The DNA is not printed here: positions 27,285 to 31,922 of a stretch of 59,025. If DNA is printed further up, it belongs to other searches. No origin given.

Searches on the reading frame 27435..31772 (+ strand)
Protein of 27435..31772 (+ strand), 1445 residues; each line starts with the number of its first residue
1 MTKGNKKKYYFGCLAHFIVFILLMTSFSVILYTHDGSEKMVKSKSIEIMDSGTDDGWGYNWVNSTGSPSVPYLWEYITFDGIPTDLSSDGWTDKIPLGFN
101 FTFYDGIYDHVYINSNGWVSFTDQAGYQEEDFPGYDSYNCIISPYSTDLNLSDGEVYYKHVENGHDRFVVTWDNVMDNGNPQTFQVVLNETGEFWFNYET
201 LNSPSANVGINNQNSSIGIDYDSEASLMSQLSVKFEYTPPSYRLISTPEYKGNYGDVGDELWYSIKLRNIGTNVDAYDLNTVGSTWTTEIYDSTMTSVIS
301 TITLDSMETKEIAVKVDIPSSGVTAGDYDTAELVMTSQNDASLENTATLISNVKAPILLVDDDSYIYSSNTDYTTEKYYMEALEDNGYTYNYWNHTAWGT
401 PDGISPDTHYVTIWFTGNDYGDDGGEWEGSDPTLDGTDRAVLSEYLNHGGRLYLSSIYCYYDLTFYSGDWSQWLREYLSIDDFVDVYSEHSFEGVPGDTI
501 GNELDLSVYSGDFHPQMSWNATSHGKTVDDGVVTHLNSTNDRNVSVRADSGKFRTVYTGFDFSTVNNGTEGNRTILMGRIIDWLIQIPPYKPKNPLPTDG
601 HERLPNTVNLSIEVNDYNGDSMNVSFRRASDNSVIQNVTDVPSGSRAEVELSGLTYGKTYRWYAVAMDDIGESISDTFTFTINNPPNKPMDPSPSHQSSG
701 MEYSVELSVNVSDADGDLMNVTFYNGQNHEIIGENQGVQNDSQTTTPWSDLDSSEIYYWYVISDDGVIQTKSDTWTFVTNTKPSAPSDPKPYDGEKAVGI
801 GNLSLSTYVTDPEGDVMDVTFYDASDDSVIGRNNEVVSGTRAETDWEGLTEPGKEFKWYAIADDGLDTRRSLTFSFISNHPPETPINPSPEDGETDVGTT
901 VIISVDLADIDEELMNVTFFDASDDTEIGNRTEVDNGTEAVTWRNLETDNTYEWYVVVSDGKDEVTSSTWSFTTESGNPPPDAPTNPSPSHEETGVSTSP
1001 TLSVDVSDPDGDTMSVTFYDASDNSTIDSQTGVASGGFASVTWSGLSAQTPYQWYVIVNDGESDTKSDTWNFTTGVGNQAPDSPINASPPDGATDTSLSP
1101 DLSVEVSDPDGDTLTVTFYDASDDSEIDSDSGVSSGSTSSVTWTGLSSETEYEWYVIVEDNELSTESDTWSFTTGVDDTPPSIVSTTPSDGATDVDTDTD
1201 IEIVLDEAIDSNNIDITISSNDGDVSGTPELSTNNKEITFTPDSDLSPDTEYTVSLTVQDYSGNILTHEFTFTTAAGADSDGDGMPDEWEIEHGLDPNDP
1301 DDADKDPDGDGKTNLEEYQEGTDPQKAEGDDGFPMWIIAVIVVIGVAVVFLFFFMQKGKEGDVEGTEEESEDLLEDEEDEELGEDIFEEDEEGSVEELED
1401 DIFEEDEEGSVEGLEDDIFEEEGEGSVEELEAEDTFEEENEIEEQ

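Call 49: search_protein_families(library=pfam, proteins=[window:27435-31772:+])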
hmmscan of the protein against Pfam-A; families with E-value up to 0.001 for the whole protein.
window:27435-31772:+ (1445 aa): 6 families
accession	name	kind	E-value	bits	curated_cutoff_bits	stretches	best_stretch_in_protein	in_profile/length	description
PF13205.12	Big_5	-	5.4e-19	69.3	23.6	1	1177-1274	1-105/105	Bacterial Ig-like domain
PF18884.5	TSP3_bac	-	4.5e-08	33.2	25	1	1279-1300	1-22/22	Bacterial TSP3 repeat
PF25788.1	Ig_Rha78A_N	-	1.6e-06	28.7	27.4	0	1124-1176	46-103/105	Rha78A-like, N-terminal immunoglobulin domain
PF00041.27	fn3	-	4.2e-06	27.3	25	0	1115-1162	33-72/84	Fibronectin type III domain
PF17964.7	Big_10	-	1.9e-05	25.4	22.9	0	1214-1277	20-80/164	Bacterial Ig domain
PF16656.11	Pur_ac_phosph_N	-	0.00031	21.7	30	0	1124-1174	55-93/93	Purple acid Phosphatase, N-terminal domain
